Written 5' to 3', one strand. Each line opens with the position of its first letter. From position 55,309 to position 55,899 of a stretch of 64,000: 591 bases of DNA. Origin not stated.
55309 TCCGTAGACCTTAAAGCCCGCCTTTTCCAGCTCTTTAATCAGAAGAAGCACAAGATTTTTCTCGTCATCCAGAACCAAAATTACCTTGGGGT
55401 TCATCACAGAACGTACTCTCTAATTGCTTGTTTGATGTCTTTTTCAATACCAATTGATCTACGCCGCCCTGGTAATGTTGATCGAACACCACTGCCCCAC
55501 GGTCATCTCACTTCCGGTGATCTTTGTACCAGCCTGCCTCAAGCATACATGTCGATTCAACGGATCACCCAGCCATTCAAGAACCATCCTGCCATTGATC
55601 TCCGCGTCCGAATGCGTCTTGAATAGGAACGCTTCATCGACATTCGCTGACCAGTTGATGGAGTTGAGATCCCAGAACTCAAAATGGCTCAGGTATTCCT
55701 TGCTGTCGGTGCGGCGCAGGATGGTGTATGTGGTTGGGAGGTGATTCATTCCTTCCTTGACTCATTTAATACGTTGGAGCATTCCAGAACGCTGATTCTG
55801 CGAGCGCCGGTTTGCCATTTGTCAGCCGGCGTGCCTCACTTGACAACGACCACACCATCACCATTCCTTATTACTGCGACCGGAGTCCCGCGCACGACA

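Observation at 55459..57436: Two paralogous small ORFs bracket the TIR gene; one is unannotated and translationally coupled to it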

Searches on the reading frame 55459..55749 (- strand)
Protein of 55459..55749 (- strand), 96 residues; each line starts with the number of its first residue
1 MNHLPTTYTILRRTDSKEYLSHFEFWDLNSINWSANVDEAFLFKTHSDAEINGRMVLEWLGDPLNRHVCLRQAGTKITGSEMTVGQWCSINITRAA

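Call 7: search_protein_families(library=pfam, proteins=[window:55459-55749:-], max_evalue=0.01)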
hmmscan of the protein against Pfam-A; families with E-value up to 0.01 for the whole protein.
window:55459-55749:- (96 aa): 0 families

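Call 8: search_protein_families(library=padloc, proteins=[window:55459-55749:-], max_evalue=0.01)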
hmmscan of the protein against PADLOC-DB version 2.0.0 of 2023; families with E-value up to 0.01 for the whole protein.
window:55459-55749:- (96 aa): 0 families

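Call 9: search_protein_families(library=ncbifam, proteins=[window:55459-55749:-], max_evalue=0.01)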
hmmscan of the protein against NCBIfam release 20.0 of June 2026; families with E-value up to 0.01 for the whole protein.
window:55459-55749:- (96 aa): 0 families

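Call 10: find_homologous_proteins(query=window:55462-55749:-, max_evalue=0.01)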
Query seq(96 aa) (96 aa): 47 proteins with E <= 0.01 among 47 candidates.
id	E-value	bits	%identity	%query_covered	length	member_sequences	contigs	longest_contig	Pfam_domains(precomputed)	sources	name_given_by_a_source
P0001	9.1e-61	220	100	100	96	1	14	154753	-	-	-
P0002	3.2e-42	160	73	100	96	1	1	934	-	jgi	jgi:hypothetical protein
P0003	1.0e-41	159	74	100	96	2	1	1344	-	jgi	-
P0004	1.3e-41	158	74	100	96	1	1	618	-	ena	-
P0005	3.9e-41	157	70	100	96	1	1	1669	-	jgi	jgi:hypothetical protein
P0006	4.8e-41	156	72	100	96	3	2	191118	-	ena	-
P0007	2.2e-40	154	73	100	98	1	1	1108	-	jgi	jgi:hypothetical protein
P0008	3.2e-40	154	73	99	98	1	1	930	-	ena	-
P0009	6.5e-40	153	72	100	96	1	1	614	-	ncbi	-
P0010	1.3e-39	152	71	100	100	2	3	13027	-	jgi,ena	-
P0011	1.4e-39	152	70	100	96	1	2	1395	-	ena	-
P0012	1.9e-39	151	73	100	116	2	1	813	-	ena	-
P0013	2.4e-39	151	70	100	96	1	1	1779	-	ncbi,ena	-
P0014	3.4e-39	150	70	100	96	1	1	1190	-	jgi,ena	jgi:hypothetical protein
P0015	4.3e-39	150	71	100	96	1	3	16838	-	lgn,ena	-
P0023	4.9e-36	140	66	100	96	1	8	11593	-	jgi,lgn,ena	jgi:hypothetical protein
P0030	5.6e-35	137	67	100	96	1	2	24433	-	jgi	jgi:hypothetical protein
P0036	2.8e-34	135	65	100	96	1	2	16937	-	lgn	-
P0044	1.5e-30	123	62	98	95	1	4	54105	-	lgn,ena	-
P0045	1.3e-22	97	51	97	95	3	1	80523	-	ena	-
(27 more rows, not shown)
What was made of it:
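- P96 is conserved (call 10).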

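Call 12: find_encoding_contigs(protein=P0006, flank=8000, max_places=3)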
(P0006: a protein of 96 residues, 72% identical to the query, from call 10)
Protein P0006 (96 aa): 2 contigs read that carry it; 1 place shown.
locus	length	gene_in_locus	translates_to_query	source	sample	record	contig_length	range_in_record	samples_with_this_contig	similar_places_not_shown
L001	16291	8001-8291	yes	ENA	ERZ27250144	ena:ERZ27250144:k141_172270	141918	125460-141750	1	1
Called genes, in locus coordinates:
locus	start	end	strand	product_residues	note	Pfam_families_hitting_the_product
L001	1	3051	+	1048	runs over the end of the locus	PF13091:PLDc_2, PF09565:RE_NgoFVII (faint), PF00176:SNF2-rel_dom, PF04851:ResIII, PF00271:Helicase_C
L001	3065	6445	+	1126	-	PF02384:N6_Mtase (faint), PF07669:Eco57I (weak), PF18135:Type_ISP_C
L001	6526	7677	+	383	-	PF00004:AAA, PF17862:AAA_lid_3 (weak)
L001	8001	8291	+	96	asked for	-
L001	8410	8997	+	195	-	-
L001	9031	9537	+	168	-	-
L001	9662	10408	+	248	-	PF25575:TPR_BSK1_C (faint), PF07719:TPR_2 (faint), PF13174:TPR_6 (faint), PF13181:TPR_8 (faint), PF13371:TPR_9 (faint), PF13424:TPR_12 (faint), PF00515:TPR_1 (faint), PF10516:SHNi-TPR (faint), +4 more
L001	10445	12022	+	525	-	-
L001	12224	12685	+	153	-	-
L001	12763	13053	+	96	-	-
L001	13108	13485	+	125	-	PF00072:Response_reg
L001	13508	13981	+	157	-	-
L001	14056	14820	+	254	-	-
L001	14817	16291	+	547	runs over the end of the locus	?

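Call 13: find_encoding_contigs(protein=P0044, flank=8000, max_places=3)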
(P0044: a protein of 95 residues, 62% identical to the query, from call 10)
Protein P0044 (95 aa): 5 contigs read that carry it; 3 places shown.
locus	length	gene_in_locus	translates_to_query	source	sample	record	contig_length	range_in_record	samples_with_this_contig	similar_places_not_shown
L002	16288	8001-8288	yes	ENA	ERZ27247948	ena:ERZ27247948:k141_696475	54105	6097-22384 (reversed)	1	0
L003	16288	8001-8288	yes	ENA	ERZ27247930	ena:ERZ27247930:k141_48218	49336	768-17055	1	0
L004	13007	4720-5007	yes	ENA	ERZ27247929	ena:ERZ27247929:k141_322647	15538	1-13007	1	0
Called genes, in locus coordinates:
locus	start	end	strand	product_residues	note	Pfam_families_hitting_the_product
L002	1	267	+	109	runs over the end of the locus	PF03167:UDG (weak)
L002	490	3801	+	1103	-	PF13091:PLDc_2 (weak), PF00176:SNF2-rel_dom (faint), PF00270:DEAD (faint), PF04851:ResIII (weak), PF00271:Helicase_C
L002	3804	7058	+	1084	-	PF02384:N6_Mtase (faint), PF07669:Eco57I, PF12950:TaqI_C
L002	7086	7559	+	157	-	-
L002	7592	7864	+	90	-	-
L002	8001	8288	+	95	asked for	-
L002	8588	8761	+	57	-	-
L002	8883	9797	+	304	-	-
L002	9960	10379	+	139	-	-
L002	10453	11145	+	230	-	-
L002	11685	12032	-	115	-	-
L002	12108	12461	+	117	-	PF18903:DUF5659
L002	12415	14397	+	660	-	PF19263:DUF5906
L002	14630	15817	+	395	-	-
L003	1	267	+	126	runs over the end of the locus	PF03167:UDG (weak)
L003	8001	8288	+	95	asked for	-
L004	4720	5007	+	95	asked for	-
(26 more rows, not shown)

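Call 14: find_encoding_contigs(protein=P0045, flank=8000, max_places=3)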
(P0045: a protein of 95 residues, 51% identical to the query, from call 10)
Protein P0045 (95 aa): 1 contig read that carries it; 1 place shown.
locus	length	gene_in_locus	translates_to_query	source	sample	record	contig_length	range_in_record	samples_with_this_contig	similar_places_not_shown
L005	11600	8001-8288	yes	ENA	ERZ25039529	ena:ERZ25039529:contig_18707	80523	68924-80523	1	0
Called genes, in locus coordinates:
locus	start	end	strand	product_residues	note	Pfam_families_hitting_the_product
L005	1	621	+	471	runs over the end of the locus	PF01555:N6_N4_Mtase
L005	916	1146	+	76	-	-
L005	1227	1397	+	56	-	-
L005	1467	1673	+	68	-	-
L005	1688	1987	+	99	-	-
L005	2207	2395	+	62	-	PF03235:GmrSD_N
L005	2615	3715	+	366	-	PF07510:GmrSD_C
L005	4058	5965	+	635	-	PF00580:UvrD-helicase, PF13245:AAA_19, PF13361:UvrD_C, PF13538:UvrD_C_2 (faint)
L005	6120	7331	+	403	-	PF02661:Fic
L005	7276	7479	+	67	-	-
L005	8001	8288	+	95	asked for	-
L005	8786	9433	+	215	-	-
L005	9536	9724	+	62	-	-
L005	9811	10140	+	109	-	PF00239:Resolvase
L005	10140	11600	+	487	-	?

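Call 23: find_related_loci(query=A3, collection=genome_contigs, flank=10000)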
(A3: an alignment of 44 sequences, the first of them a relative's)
Query A3 (96 aa) in genome_contigs; peptide patterns used: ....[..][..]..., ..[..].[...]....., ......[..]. (x = any residue, [..] = any of these).
22 stretches matched a pattern; 2 encode a relative of the query (tblastn E <= 1e-3); 2 distinct loci.
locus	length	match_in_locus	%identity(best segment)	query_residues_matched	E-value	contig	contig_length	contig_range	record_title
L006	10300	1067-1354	64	1-96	2e-41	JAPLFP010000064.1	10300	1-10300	MAG: Ignavibacteriales bacterium isolate LacPavin_0920_SED5_MAG_52_10 LacPavin_0920_SED5_scaffold_459769, whole genome s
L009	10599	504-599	41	17-48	7e-5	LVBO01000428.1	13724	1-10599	MAG: Synergistales bacterium Syner_01 Syner_01_contig_23885, whole genome shotgun sequence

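Call 24: find_related_loci(query=A3, collection=metagenome_contigs, flank=10000)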
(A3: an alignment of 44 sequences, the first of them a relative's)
Query A3 (96 aa) in metagenome_contigs; peptide patterns used: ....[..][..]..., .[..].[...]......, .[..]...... (x = any residue, [..] = any of these).
141 stretches matched a pattern; 8 encode a relative of the query (tblastn E <= 1e-3); 8 distinct loci.
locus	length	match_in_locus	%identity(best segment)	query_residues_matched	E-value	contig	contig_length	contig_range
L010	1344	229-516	74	1-96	8e-49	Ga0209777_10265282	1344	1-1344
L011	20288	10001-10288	72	1-96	9e-47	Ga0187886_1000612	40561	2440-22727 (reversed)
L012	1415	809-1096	71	1-96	3e-47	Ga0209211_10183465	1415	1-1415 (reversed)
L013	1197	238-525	65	1-96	2e-44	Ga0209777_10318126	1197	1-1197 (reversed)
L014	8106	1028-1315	66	1-96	3e-42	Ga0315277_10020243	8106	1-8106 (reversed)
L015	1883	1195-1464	71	7-96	8e-41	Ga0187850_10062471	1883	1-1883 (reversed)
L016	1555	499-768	71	7-96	4e-41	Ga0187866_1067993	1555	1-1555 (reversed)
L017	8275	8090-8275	81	1-62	3e-33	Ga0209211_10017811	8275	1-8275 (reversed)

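Call 25: find_encoding_contigs(protein=P0001, flank=6000, max_places=10)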
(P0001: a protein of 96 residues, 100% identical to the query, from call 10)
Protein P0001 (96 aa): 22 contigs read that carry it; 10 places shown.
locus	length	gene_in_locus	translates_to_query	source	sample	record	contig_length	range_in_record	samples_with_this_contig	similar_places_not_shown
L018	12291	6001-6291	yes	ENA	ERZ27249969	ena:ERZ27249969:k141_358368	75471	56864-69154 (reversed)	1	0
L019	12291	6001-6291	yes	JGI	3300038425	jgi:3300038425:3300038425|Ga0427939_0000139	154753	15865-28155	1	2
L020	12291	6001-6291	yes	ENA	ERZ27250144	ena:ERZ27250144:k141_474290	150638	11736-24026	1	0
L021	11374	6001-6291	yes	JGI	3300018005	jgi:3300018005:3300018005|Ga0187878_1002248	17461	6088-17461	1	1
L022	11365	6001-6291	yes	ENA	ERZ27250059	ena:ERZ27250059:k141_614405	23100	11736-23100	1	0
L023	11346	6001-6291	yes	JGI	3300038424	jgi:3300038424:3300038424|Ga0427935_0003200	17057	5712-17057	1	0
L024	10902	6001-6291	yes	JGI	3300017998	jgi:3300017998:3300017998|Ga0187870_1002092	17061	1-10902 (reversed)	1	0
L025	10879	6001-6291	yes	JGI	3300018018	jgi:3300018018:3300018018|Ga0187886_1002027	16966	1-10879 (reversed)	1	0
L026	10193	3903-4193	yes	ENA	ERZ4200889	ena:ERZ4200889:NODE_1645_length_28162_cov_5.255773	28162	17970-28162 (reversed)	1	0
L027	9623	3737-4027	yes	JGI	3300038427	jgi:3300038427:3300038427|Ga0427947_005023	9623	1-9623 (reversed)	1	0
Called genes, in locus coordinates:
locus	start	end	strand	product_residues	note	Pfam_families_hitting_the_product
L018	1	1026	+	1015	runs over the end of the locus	PF04313:HSDR_N (weak), PF13588:HSDR_N_2 (faint), PF02384:N6_Mtase, PF20473:MmeI_Mtase, PF07669:Eco57I, PF12950:TaqI_C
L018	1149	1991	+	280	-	PF14279:HNH_5 (weak)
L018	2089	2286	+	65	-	-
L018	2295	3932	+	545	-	PF13181:TPR_8 (faint), PF18733:HEPN_LA2681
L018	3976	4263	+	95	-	-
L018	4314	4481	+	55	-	-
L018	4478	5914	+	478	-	PF01582:TIR, PF13676:TIR_2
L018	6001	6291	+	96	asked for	-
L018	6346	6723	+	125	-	PF00072:Response_reg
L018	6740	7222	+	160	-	-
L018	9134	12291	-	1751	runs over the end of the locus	PF00963:Cohesin (weak), PF02368:Big_2 (weak), PF26918:Ig_Eae (faint), PF00963:Cohesin, PF14292:SusE (faint), PF16656:Pur_ac_phosph_N (faint), PF00041:fn3 (weak), PF18962:Por_Secre_tail (weak), +4 more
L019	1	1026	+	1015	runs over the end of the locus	PF04313:HSDR_N (weak), PF13588:HSDR_N_2 (faint), PF02384:N6_Mtase, PF20473:MmeI_Mtase, PF07669:Eco57I, PF12950:TaqI_C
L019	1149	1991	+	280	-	-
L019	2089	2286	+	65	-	-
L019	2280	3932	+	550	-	PF13181:TPR_8 (faint), PF18733:HEPN_LA2681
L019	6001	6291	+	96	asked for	-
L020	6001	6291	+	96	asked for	-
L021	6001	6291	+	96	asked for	-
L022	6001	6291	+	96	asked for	-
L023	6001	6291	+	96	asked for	-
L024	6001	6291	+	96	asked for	-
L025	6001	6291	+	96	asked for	-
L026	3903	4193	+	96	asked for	-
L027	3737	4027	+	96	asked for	-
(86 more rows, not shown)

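Call 30: predict_structure(alignment_id=A3)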
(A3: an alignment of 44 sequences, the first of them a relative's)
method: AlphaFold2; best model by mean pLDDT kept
length: 96 residues; sequences in the alignment: 44
mean_pLDDT: 62.4   pTM: 0.49
mean pLDDT of the five models: 62.4, 53.3, 49.1, 47.6, 47.5
residues with pLDDT >= 90: 0; 70-90: 34; 50-70: 50; < 50: 12
segments of 3 or more residues with pLDDT < 50: 1-8, 93-96
pLDDT, mean of each block of 10 residues (from residue 1): 40 60 57 58 68 75 76 73 68 40
secondary structure, 60 per line:
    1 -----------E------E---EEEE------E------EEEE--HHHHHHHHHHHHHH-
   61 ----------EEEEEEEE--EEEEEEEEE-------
elements in order: E23-26 E40-43 H46-59 E71-78 E81-89

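Call 34: fold_search(model_id=the predicted structure, library=pdb)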
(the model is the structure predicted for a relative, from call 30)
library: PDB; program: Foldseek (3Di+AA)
matches with E <= 10: 43; with E <= 0.001: 0
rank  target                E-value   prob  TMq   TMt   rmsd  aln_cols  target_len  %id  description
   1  6i7e                  2.9e+00  0.06  0.19  0.04   9.7        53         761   17  Plasmodium falciparum Myosin A, Pre-powerstroke (released 2019-08-07)
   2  3uaq_B                2.9e+00  0.01  0.13  0.06  14.5        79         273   10  Crystal Structure of the N-lobe Domain of Lactoferrin Binding Protein B (LbpB) of Moraxella bovis (released 2012-03-28)
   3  3uaq_A                2.9e+00  0.01  0.13  0.05  14.5        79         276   10  Crystal Structure of the N-lobe Domain of Lactoferrin Binding Protein B (LbpB) of Moraxella bovis (released 2012-03-28)
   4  2jn7_MODEL_1_A        3.1e+00  0.01  0.12  0.12  13.9        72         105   14  Northeast Structural Genomics Consortium Target ER411 (released 2007-01-09)
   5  7xi6_A                3.3e+00  0.03  0.17  0.24  11.7        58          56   12  Crystal structure of C56 from pSSVi (released 2023-04-19)
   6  7r91_D                3.5e+00  0.04  0.20  0.04  11.8        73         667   14  cryo-EM structure of the rigor state wild type myosin-15-F-actin complex (released 2021-07-28)
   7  7udt_D                3.5e+00  0.04  0.20  0.04  11.8        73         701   14  cryo-EM structure of the rigor state wild type myosin-15-F-actin complex (symmetry expansion and re-centering) (released 2022-08-03)
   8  8cdq_A                3.5e+00  0.03  0.16  0.04  10.8        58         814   17  Plasmodium falciparum Myosin A full-length, post-rigor state complexed to the inhibitor KNX-002 and Mg.ATP-gamma-S (released 2023-06-21)
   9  4m4w_O                4.5e+00  0.03  0.17  0.08   9.2        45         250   11  Mechanistic implications for the bacterial primosome assembly of the structure of a helicase-helicase loader complex (released 2013-09-25)
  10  7ylb_J                4.5e+00  0.02  0.17  0.15  11.6        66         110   12  Two monobodies recognizing the conserved epitopes of SARS-CoV-2 N antigen applicable to the broad COVID-19 diagnosis (released 2023-09-06)
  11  4m4w_M                4.8e+00  0.02  0.15  0.07   9.2        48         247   10  Mechanistic implications for the bacterial primosome assembly of the structure of a helicase-helicase loader complex (released 2013-09-25)
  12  8ym1_A                5.1e+00  0.02  0.18  0.17  11.8        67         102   13  Structure of SADS-CoV Virus Nucleocapsid Protein (released 2024-07-24)
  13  8ym1_G                5.1e+00  0.02  0.17  0.16  11.7        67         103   13  Structure of SADS-CoV Virus Nucleocapsid Protein (released 2024-07-24)
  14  8ym1_C                5.1e+00  0.02  0.17  0.16  11.7        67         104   13  Structure of SADS-CoV Virus Nucleocapsid Protein (released 2024-07-24)
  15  8ym1_B                5.1e+00  0.02  0.17  0.16  11.7        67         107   13  Structure of SADS-CoV Virus Nucleocapsid Protein (released 2024-07-24)
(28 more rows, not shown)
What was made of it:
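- Tried and rejected: With a shallow alignment it was poor (pLDDT 62), and its fold search was meaningless (calls 30, 34).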

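Call 38: search_solved_structures(query=A3, max_evalue=10)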
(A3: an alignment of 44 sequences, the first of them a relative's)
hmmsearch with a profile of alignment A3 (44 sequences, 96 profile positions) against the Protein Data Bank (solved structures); distinct sequences matched with E-value up to 10: 0.
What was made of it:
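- Tried and rejected: A PDB sequence profile search gave nothing (call 38).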

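Call 46: search_protein_representatives(alignment_id=A3)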
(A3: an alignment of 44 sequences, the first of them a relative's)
Query: 44 sequences, 96 profile positions. Proteins with E-value up to 0.001 (for the whole library): 28; up to 1e-10: 19; up to 1e-30: 3. The best 28 are listed.
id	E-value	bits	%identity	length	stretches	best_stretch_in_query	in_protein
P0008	3.2e-47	174.3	-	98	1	3-96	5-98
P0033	4.1e-46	170.8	-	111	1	8-96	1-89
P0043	3.3e-37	142.2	-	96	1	1-68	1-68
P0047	1.9e-30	120.5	-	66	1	31-96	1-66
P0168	5.2e-28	112.7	-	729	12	45-84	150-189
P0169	1.1e-26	108.5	-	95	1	3-96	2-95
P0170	1.1e-23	98.9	-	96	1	3-76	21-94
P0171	2.5e-20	88.1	-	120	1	1-73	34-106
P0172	5.1e-20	87.1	-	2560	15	34-65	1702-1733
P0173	1.0e-18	82.9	-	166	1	4-96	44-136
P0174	4.0e-17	77.8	-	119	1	4-96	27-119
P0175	5.1e-16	74.3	-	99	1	6-94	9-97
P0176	1.8e-15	72.5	-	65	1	4-53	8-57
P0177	3.0e-13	65.4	-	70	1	6-50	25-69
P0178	3.0e-13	65.4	-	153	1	3-94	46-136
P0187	5.8e-07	45.3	-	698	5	44-75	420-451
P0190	3.8e-04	36.2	-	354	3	36-73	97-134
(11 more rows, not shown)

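Call 61: find_encoding_contigs(protein=P0030, flank=8000, max_places=2)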
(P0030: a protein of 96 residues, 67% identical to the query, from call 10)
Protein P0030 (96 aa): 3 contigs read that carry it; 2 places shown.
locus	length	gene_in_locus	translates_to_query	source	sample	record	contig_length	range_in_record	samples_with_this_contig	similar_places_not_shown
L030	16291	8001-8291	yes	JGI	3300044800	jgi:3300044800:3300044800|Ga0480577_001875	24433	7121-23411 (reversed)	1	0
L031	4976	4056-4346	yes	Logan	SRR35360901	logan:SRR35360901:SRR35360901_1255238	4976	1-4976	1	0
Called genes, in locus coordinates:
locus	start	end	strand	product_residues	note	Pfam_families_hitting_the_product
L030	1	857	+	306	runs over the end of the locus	PF18928:DUF5677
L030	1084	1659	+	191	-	-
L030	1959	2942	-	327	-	PF01548:DEDD_Tnp_IS110, PF02371:Transposase_20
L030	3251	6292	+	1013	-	PF04313:HSDR_N (weak), PF02384:N6_Mtase, PF20473:MmeI_Mtase, PF07669:Eco57I, PF12950:TaqI_C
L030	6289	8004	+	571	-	-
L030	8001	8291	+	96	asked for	-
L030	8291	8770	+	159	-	-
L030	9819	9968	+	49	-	-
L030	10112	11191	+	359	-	PF00704:Glyco_hydro_18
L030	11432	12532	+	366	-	PF00704:Glyco_hydro_18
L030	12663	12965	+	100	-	-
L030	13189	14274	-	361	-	PF00884:Sulfatase, PF01663:Phosphodiest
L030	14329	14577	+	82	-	-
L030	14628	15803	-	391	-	-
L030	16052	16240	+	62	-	-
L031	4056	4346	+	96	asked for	-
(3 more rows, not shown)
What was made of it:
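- Four-nucleotide overlaps link RM, the 571-aa gene and P96 in L030; P96 and HNH160 there overlap by one base (call 61).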

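Call 62: find_encoding_contigs(protein=P0015, flank=8000, max_places=2)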
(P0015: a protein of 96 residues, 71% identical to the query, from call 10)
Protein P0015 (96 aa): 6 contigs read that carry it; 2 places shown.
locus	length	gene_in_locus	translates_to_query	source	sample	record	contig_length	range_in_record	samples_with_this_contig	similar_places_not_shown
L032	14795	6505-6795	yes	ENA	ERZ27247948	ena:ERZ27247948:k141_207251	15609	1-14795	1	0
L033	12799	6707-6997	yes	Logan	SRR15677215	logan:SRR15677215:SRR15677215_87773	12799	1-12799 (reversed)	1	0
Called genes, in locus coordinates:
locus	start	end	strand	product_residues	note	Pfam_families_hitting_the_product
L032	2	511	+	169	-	?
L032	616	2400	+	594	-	PF02463:SMC_N (weak), PF11398:DUF2813 (weak), PF13175:AAA_15, PF13476:AAA_23 (weak), PF13304:AAA_21, PF13175:AAA_15 (weak)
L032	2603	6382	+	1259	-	PF02384:N6_Mtase, PF20473:MmeI_Mtase (weak), PF07669:Eco57I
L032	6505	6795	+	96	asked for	-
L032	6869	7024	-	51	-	-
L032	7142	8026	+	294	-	-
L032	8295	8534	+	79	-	-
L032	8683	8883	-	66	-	-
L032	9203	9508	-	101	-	-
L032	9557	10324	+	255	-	PF25601:AAA_lid_14 (faint), PF02954:HTH_8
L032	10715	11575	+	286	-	PF02899:Phage_int_SAM_1, PF13495:Phage_int_SAM_4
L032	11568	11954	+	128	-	-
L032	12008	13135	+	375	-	-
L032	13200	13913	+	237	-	-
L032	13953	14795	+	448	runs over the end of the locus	-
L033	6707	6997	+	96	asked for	-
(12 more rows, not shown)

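Call 63: find_encoding_contigs(protein=P0036, flank=8000, max_places=2)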
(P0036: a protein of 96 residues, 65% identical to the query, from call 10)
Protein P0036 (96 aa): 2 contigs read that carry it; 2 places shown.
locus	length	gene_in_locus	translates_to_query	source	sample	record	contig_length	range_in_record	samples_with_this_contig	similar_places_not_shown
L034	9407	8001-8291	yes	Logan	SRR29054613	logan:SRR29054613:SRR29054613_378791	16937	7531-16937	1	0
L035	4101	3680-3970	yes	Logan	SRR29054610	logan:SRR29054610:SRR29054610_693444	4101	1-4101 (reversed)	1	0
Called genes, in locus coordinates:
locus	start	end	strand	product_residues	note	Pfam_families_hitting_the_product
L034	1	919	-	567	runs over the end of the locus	PF00239:Resolvase, PF07508:Recombinase, PF13408:Zn_ribbon_recom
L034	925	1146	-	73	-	-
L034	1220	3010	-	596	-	-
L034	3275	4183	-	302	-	-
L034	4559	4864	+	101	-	-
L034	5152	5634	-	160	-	-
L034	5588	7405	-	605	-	PF00239:Resolvase, PF07508:Recombinase, PF13408:Zn_ribbon_recom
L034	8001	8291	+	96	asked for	-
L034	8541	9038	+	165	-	-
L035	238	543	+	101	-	-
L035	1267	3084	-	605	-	PF00239:Resolvase, PF07508:Recombinase, PF13408:Zn_ribbon_recom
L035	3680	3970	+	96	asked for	-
